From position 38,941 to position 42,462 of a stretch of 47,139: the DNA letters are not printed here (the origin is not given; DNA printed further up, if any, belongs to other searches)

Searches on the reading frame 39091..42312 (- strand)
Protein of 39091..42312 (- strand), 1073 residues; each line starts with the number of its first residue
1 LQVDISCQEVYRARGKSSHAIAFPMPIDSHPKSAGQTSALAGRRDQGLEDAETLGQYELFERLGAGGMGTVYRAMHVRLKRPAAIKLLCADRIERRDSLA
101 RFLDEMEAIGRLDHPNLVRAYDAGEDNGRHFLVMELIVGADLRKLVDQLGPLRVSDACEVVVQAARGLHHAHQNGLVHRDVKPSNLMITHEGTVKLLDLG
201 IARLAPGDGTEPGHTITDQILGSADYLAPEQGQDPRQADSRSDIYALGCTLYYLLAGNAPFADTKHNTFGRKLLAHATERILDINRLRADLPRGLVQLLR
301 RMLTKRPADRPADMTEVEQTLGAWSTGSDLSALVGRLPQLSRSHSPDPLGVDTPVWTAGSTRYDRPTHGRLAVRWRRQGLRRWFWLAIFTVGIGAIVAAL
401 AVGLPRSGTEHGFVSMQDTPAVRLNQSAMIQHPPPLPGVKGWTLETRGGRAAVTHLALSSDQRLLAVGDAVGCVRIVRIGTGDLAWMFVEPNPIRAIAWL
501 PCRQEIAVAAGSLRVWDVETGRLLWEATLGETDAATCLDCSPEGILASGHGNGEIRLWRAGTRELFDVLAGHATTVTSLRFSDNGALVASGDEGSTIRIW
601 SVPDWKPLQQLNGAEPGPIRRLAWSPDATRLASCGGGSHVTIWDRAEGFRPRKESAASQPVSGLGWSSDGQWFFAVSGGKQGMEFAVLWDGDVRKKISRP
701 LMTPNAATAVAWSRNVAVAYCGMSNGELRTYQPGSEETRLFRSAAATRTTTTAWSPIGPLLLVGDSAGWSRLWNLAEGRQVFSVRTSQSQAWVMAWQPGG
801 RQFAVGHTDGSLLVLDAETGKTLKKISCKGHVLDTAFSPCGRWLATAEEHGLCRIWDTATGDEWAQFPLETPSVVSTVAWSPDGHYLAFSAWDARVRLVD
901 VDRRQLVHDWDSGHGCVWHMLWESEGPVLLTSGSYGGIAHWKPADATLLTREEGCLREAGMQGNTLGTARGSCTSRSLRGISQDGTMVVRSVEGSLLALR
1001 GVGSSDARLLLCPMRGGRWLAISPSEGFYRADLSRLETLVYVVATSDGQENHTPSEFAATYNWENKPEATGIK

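Call 20: search_protein_families(library=pfam, proteins=[window:39091-42312:-])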
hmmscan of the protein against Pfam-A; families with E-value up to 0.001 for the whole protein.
window:39091-42312:- (1073 aa): 40 families (the best 25 are shown)
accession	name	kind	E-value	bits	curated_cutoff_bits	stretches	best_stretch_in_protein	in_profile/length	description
PF25174.1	Beta-prop_THOC3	-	4.7e-61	206.6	305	3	619-889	5-271/272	THOC3 beta-propeller domain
PF00069.31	Pkinase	-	2.4e-49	168.5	31.7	1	57-312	1-253/263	Protein kinase domain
PF25173.1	Beta-prop_WDR3_1st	-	5.7e-46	157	154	2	508-679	6-176/184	WDR3 first beta-propeller domain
PF24807.1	WD40_CDC20-Fz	-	1.9e-43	149.3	200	3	491-697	51-258/292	CDC20/Fizzy WD40 domain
PF24814.1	WD40_Prp19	-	8.9e-41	140.2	320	2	448-677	47-279/281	Prp19 WD40 domain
PF12894.13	ANAPC4_WD40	-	9e-38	128.9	22.9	2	778-830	26-80/91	Anaphase-promoting complex subunit 4 WD40 domain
PF00400.38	WD40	-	3.4e-37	125.7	27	3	567-601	5-39/39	WD domain, G-beta repeat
PF23414.1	Beta-prop_EML_2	-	5.4e-37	128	90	3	511-655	20-163/266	Echinoderm microtubule-associated protein second beta-propeller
PF24817.1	WD40_WDHD1_1st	-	3.1e-36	125.5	109.9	5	451-634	87-283/291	WDHD1 first WD40 domain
PF07714.23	PK_Tyr_Ser-Thr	-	1.7e-30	106.7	23.1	1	59-312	3-250/258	Protein tyrosine and serine/threonine kinase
PF25175.1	Beta-prop_WDR5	-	1.3e-24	87.4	250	2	751-907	57-214/296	WDR5 beta-propeller domain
PF23393.2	Beta-prop_WDR90_POC16_2nd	-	3.4e-22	79.4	60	3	510-602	15-107/291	WDR90/POC16, second beta-propeller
PF25171.1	Beta-prop_WDR36-Utp21_1st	-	6.7e-21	75.3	80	2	761-858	123-222/266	WDR36/Utp21 first beta-propeller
PF23383.1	Beta-prop_IFT140_1st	-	1e-20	74.3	27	1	496-602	19-131/406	IFT140 first beta-propeller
PF25168.1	Beta-prop_WDR36-Utp21_2nd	-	1.2e-20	74.6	84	2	705-892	113-301/335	WDR36/Utp21 second beta-propeller domain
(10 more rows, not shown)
